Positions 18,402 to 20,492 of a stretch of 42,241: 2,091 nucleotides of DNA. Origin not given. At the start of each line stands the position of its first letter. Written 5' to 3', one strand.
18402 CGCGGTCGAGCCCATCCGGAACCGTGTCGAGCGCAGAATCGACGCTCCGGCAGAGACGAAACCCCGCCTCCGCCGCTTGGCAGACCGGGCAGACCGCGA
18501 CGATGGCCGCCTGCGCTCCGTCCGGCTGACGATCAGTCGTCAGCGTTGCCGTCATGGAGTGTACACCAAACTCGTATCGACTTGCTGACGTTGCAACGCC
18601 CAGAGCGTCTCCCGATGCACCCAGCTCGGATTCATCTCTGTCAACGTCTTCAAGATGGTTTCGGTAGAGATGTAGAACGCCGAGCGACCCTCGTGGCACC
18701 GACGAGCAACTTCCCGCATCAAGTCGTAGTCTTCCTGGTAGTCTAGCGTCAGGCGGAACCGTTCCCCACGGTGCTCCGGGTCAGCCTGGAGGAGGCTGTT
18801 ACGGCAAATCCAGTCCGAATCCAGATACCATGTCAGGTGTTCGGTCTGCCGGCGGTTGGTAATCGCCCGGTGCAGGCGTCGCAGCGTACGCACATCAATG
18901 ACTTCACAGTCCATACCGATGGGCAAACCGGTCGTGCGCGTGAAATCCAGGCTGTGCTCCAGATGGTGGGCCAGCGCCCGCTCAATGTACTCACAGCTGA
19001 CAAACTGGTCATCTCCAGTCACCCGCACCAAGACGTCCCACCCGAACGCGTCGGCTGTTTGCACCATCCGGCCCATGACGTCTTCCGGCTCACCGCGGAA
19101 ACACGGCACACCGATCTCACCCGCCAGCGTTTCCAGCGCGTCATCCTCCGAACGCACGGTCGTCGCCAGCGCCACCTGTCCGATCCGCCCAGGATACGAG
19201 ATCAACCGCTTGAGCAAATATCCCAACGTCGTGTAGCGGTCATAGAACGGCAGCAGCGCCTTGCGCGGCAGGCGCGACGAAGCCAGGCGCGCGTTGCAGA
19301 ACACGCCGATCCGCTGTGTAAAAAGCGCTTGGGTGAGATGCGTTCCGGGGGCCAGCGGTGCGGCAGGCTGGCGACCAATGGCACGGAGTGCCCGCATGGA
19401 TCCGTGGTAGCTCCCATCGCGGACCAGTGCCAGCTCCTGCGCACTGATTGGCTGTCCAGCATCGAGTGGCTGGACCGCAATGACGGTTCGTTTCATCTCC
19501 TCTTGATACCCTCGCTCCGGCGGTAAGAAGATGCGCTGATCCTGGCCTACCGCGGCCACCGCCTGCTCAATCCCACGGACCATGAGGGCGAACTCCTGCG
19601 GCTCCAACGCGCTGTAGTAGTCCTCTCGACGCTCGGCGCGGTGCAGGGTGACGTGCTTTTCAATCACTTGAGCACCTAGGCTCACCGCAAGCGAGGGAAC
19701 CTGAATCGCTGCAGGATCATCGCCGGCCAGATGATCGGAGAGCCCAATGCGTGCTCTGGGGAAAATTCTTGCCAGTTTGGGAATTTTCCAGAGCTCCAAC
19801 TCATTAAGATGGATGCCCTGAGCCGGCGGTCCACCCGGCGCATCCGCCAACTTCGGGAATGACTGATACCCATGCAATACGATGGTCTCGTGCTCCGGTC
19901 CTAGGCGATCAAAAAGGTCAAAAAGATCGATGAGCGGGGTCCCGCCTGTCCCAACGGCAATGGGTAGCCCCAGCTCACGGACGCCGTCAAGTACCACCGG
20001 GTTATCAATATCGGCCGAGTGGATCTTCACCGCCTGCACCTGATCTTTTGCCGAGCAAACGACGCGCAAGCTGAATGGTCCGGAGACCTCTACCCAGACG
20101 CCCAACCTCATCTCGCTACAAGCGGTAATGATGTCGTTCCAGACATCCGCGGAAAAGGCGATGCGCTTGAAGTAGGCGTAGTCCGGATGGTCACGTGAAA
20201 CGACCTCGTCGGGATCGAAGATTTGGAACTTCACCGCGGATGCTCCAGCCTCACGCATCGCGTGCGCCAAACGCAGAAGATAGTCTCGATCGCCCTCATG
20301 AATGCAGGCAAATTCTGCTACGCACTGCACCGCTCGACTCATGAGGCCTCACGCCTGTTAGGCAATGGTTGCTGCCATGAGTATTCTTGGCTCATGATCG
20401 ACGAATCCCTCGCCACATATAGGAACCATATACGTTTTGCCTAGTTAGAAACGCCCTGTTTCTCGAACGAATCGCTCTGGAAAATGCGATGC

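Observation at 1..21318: Four NeuB-type synthase modules and three cytidylyltransferase modules in one co-directional cluster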

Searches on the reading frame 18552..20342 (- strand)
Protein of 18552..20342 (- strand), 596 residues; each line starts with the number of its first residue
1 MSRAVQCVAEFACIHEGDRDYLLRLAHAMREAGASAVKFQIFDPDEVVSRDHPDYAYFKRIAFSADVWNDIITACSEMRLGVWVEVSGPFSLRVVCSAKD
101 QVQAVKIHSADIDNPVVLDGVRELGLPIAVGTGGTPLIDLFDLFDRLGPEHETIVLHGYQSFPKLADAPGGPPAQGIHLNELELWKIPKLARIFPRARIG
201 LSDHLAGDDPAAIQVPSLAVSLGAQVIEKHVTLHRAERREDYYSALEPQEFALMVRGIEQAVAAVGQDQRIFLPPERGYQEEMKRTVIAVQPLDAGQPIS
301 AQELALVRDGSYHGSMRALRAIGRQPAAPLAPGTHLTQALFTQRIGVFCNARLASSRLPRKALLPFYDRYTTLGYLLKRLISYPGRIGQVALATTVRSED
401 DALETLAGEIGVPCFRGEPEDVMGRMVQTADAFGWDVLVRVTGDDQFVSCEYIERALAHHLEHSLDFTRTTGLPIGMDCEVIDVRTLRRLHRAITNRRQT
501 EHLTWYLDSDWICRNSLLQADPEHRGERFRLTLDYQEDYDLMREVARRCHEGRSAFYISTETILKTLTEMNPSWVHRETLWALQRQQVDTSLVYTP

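Call 4: search_protein_families(library=pfam, proteins=[window:18552-20342:-], max_evalue=0.001)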
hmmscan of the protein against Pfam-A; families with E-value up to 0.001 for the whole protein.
window:18552-20342:- (596 aa): 2 families
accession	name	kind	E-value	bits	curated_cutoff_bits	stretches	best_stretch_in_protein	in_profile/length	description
PF03102.20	NeuB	-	1.1e-29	104.1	22.1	1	28-268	4-239/241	NeuB family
PF02348.25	CTP_transf_3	-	2.7e-15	57.2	22.6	1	351-550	6-206/217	Cytidylyltransferase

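Call 8: search_protein_families(library=ncbifam, proteins=[window:18552-20342:-], max_evalue=0.01)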
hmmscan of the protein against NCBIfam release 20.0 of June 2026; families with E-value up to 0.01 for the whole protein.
window:18552-20342:- (596 aa): 4 families
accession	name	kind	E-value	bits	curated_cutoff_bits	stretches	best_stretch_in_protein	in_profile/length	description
TIGR03569.1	NeuB_NnaB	equivalog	1.1e-33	116.6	399.65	1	7-330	3-323/329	N-acetylneuraminate synthase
TIGR03586.1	PseI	equivalog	5.5e-27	94.8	340.25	1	7-313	4-304/327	pseudaminic acid synthase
NF009905.0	PRK13368.1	subfamily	0.0002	20.8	255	1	349-462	7-116/243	3-deoxy-manno-octulosonate cytidylyltransferase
NF003952.0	PRK05450.1-5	subfamily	0.00027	20.2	193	1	350-463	8-119/250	3-deoxy-manno-octulosonate cytidylyltransferase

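Call 13: find_homologous_proteins(query=window:18552-20342:-, max_evalue=0.00001)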
Query window:18552-20342:- (596 aa): 552 proteins with E <= 0.00001 among 8000 candidates; the best 120 are listed.
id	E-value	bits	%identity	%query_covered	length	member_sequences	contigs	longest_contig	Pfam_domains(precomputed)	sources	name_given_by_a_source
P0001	0.0e+0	1370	100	100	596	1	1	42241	PF03102.21,PF02348.26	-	-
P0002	6.2e-263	892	65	98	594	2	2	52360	PF03102.21,PF02348.26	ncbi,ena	-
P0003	2.0e-261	887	65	98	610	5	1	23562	PF03102.21,PF02348.26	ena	-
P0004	2.2e-258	877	63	100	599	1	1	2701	PF03102.21,PF02348.26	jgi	-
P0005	2.8e-258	876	64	99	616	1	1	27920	PF03102.21,PF02348.26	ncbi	-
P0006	8.6e-258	875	64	100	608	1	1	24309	PF03102.21,PF08666.18,PF02348.26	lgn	-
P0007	6.1e-256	869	63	99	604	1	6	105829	PF03102.21,PF08666.18,PF02348.26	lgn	-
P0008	7.3e-244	829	59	100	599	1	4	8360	PF03102.21,PF02348.26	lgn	-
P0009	3.6e-242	823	62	100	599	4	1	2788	PF03102.21,PF02348.26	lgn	-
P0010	3.1e-241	820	61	99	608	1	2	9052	PF03102.21,PF02348.26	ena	-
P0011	2.5e-238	810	61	100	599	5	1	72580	PF03102.21,PF02348.26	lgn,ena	-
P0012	3.7e-237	807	60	100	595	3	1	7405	PF03102.21,PF08666.18,PF02348.26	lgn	-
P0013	1.6e-236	805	57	100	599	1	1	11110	PF03102.21,PF02348.26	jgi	jgi:N,N'-diacetyllegionaminate synthase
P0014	7.2e-236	802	60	100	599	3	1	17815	PF03102.21,PF02348.26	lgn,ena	-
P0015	5.4e-235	799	58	100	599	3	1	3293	PF03102.21,PF02348.26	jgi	-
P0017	1.8e-234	798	60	100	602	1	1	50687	PF03102.21,PF02348.26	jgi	jgi:spore coat polysaccharide biosynthesis protein SpsF (cytidylyltransferase family)/sialic acid sy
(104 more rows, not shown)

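Call 14: find_encoding_contigs(protein=P0002, flank=10000, max_places=3)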
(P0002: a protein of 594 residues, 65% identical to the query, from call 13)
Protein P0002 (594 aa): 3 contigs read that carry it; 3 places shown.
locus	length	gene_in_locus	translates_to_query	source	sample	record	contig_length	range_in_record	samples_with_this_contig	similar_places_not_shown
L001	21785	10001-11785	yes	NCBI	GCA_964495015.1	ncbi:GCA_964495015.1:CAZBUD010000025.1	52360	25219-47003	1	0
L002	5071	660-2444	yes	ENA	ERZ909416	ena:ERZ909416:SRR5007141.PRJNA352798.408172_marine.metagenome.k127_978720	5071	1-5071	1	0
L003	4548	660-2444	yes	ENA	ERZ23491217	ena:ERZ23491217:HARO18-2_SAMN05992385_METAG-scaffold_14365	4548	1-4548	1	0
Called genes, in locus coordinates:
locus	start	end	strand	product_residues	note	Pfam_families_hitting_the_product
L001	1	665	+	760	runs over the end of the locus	PF02706:Wzz, PF13807:GNVR (weak)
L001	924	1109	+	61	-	-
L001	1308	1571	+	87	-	-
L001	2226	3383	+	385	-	PF01370:Epimerase, PF16363:GDP_Man_Dehyd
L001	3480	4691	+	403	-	PF00155:Aminotran_1_2 (faint), PF01041:DegT_DnrJ_EryC1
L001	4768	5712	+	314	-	PF01073:3Beta_HSD, PF01370:Epimerase, PF02719:Polysacc_synt_2, PF04321:RmlD_sub_bind, PF13460:NAD_binding_10, PF16363:GDP_Man_Dehyd, PF07993:NAD_binding_4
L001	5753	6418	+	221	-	PF02585:PIG-L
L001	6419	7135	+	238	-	PF08889:WbqC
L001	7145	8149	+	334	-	PF04101:Glyco_tran_28_C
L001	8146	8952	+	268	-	PF03102:NeuB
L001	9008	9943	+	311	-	PF00551:Formyl_trans_N, PF02911:Formyl_trans_C (weak)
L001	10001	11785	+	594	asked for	PF03102:NeuB, PF02348:CTP_transf_3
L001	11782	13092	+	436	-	PF13472:Lipase_GDSL_2 (faint)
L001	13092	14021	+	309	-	PF13489:Methyltransf_23, PF08003:Methyltransf_9, PF13847:Methyltransf_31, PF08241:Methyltransf_11, PF08242:Methyltransf_12, PF13649:Methyltransf_25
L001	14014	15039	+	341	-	PF01408:GFO_IDH_MocA, PF22725:GFO_IDH_MocA_C3, PF02894:GFO_IDH_MocA_C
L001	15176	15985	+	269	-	PF00106:adh_short, PF13561:adh_short_C2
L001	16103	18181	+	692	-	PF02310:B12-binding (weak), PF04055:Radical_SAM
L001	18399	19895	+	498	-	-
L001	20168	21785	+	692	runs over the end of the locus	PF27878:PFTS_polysacc (weak)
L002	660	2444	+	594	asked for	PF03102:NeuB, PF02348:CTP_transf_3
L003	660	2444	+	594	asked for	PF03102:NeuB, PF02348:CTP_transf_3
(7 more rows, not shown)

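Call 15: find_encoding_contigs(protein=P0007, flank=10000, max_places=3)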
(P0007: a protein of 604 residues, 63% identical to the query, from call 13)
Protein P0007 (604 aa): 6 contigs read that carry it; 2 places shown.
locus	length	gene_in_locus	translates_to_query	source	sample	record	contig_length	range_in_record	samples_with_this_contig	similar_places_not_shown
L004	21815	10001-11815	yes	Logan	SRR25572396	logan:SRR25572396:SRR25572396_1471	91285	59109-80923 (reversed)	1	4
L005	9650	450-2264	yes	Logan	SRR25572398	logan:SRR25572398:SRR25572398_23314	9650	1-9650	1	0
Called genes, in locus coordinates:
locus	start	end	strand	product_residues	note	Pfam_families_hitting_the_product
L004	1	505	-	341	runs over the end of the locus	PF01073:3Beta_HSD, PF01370:Epimerase, PF02719:Polysacc_synt_2, PF04321:RmlD_sub_bind, PF07993:NAD_binding_4, PF13460:NAD_binding_10 (faint), PF16363:GDP_Man_Dehyd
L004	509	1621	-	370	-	PF10531:SLBB (faint), PF22461:SLBB_2 (faint)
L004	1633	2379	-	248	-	PF02397:Bac_transf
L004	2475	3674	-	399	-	PF02706:Wzz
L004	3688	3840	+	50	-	-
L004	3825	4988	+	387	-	PF01041:DegT_DnrJ_EryC1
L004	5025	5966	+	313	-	PF01073:3Beta_HSD, PF01370:Epimerase, PF02719:Polysacc_synt_2, PF04321:RmlD_sub_bind, PF13460:NAD_binding_10, PF16363:GDP_Man_Dehyd, PF07993:NAD_binding_4 (weak)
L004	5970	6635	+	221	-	PF02585:PIG-L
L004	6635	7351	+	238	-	PF08889:WbqC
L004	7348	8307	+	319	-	-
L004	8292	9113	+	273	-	PF03102:NeuB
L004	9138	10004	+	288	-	PF00551:Formyl_trans_N, PF02911:Formyl_trans_C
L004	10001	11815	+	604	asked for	PF03102:NeuB, PF08666:SAF (weak), PF02348:CTP_transf_3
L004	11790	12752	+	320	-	PF13489:Methyltransf_23, PF08003:Methyltransf_9 (weak), PF08241:Methyltransf_11, PF08242:Methyltransf_12, PF13649:Methyltransf_25, PF13847:Methyltransf_31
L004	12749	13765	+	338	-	PF01408:GFO_IDH_MocA, PF22725:GFO_IDH_MocA_C3, PF02894:GFO_IDH_MocA_C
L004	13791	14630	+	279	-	PF00106:adh_short, PF08659:KR (weak), PF13561:adh_short_C2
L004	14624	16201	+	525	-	-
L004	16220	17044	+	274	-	PF03102:NeuB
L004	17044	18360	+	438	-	PF00535:Glycos_transf_2, PF13641:Glyco_tranf_2_3 (weak)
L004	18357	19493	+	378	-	PF02746:MR_MLE_N, PF13378:MR_MLE_C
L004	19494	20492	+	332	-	PF00389:2-Hacid_dh, PF02826:2-Hacid_dh_C, PF00670:AdoHcyase_NAD (faint), PF03446:NAD_binding_2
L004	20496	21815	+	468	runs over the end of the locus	PF03062:MBOAT, PF13813:MBOAT_2 (weak)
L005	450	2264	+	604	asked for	PF03102:NeuB, PF08666:SAF (weak), PF02348:CTP_transf_3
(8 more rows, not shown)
